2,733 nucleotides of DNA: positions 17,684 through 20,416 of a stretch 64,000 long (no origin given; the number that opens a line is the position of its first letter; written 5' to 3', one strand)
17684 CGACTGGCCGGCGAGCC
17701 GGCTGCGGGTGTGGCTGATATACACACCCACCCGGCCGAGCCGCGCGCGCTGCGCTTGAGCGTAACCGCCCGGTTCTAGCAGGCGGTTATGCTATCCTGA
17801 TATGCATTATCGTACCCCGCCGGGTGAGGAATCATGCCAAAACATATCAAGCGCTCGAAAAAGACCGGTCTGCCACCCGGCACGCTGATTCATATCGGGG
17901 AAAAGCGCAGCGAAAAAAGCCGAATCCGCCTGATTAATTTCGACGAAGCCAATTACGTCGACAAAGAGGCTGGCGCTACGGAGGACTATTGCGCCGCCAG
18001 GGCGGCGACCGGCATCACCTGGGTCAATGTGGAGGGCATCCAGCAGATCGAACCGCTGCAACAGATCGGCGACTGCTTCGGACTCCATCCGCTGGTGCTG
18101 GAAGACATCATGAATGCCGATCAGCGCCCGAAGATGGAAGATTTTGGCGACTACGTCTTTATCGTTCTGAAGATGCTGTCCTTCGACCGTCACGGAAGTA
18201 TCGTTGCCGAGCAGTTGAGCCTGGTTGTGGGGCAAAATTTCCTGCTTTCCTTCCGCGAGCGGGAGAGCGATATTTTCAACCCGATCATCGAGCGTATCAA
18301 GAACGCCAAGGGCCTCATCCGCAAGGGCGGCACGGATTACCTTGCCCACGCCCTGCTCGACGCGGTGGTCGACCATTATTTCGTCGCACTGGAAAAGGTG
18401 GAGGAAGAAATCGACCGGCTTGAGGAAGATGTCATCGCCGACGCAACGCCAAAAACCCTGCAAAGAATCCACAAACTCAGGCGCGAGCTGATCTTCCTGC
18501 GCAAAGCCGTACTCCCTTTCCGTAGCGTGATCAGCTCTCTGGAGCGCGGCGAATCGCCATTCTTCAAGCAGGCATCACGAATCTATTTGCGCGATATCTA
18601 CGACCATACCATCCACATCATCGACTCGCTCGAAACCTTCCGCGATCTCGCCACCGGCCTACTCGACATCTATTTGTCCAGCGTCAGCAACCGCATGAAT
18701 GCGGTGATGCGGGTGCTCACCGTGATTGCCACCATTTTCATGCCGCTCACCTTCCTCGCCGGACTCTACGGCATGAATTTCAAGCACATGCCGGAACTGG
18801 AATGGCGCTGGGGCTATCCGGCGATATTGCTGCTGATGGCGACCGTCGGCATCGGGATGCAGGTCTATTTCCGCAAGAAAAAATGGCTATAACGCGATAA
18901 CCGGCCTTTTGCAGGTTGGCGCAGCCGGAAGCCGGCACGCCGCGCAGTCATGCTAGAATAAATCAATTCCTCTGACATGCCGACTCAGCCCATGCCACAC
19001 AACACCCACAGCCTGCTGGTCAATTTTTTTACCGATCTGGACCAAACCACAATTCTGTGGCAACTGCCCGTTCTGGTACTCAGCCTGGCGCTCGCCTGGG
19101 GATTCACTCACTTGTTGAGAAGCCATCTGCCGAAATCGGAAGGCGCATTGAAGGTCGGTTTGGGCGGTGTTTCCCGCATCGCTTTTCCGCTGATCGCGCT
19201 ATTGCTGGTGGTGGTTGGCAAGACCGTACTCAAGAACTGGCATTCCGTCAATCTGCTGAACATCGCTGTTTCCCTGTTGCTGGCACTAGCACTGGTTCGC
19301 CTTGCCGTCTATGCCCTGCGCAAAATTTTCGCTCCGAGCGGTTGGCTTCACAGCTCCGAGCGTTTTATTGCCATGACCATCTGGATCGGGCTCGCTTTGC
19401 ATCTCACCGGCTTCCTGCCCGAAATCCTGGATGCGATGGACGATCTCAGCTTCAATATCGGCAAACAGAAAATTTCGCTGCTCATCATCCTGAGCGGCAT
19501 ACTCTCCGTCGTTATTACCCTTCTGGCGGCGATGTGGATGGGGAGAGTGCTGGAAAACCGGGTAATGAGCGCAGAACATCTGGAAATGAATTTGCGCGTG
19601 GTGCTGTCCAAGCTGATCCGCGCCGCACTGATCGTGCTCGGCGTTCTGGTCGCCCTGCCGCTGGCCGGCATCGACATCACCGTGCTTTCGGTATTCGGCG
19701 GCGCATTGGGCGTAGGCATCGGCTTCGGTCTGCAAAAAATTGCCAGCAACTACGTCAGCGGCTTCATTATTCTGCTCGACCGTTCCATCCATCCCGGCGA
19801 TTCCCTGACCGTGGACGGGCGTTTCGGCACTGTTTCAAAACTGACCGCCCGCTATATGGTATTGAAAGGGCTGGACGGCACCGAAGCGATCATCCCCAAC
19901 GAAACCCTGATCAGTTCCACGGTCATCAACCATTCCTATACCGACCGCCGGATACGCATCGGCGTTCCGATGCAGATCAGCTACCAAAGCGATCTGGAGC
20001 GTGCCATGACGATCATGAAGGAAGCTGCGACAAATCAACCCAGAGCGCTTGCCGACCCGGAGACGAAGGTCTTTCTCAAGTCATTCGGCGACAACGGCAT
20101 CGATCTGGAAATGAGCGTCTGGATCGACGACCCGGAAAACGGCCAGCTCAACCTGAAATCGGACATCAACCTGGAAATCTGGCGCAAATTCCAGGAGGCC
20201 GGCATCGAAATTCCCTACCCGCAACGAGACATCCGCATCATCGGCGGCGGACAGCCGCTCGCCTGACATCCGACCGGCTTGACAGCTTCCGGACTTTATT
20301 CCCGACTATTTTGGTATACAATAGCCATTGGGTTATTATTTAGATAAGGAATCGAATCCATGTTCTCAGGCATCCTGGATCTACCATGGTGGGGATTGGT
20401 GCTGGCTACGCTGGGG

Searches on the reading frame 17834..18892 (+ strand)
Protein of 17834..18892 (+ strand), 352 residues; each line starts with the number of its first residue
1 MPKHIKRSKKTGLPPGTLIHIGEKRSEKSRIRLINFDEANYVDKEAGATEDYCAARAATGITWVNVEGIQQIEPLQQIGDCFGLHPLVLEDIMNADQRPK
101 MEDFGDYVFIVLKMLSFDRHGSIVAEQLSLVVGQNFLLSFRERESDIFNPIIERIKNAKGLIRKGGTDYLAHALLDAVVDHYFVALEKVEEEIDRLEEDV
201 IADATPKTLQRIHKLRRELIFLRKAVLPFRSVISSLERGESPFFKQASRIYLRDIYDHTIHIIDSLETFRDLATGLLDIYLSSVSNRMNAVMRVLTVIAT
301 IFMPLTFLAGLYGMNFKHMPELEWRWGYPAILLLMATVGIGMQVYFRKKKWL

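Call 80: search_protein_families(library=pfam, proteins=[window:17834-18892:+], max_evalue=0.00001)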
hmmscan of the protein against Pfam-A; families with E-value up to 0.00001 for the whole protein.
window:17834-18892:+ (352 aa): 1 family
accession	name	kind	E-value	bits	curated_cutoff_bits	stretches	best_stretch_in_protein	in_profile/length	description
PF01544.23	CorA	-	9.4e-75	252.1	27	1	60-348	3-292/292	CorA-like Mg2+ transporter protein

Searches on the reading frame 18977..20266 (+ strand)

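Call 80: search_protein_families(library=pfam, proteins=[window:18977-20266:+], max_evalue=0.00001)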
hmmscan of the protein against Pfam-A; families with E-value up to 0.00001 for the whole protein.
window:18977-20266:+ (429 aa): 2 families
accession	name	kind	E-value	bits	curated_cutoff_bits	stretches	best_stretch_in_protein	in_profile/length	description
PF21082.3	MS_channel_3rd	-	2.2e-15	57.3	21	1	331-412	4-88/88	Mechanosensitive ion channel MscS, C-terminal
PF00924.24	MS_channel_2nd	-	1.1e-14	54.7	20.2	1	255-320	2-67/68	Mechanosensitive ion channel, beta-domain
